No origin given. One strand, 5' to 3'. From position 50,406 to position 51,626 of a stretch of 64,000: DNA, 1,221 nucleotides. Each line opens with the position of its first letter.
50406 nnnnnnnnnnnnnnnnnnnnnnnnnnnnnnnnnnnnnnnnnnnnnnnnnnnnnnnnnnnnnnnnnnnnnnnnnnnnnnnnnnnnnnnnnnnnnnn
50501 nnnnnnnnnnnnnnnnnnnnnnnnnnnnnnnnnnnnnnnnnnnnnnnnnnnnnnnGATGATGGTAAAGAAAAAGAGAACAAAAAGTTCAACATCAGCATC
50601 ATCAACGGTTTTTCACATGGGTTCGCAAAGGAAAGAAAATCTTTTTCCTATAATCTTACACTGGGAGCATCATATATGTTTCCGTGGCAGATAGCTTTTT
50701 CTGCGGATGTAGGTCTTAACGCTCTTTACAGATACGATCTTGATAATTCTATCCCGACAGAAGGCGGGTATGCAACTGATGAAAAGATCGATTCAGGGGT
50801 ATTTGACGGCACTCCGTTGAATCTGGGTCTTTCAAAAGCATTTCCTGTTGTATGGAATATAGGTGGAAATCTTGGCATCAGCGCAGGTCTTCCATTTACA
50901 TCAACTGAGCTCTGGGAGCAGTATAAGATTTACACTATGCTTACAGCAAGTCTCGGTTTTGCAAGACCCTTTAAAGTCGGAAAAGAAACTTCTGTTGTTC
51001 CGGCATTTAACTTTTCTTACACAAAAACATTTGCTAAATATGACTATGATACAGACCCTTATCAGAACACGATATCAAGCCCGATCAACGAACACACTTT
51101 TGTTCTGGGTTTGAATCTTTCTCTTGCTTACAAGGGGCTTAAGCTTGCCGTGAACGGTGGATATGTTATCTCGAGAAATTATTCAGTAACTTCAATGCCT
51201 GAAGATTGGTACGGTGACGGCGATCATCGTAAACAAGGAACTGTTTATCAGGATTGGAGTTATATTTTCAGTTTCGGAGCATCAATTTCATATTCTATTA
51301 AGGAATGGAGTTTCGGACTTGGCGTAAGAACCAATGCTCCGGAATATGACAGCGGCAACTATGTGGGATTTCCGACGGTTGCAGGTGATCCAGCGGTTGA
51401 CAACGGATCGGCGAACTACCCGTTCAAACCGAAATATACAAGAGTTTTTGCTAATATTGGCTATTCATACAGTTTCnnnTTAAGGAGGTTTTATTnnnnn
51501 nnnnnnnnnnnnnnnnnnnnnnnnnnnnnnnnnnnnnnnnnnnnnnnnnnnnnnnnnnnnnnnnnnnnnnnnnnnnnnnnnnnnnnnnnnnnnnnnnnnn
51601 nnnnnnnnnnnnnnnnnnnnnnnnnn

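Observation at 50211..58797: Giant 1833 aa metzincin lipoprotein flanked by two outer-membrane barrel genes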

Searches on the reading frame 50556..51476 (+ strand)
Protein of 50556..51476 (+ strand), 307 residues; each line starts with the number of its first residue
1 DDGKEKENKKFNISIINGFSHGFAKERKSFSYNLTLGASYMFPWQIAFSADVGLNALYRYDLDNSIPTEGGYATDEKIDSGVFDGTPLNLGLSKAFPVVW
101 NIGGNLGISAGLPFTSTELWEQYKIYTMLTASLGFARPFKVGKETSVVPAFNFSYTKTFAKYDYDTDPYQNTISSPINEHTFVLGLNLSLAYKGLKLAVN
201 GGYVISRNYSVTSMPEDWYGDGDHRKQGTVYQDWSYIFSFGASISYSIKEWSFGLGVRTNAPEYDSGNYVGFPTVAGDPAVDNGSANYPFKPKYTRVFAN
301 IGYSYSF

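Call 20: search_protein_families(library=pfam, proteins=[window:50556-51476:+], max_evalue=5)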
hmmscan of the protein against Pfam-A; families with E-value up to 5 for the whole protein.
window:50556-51476:+ (307 aa): 0 families
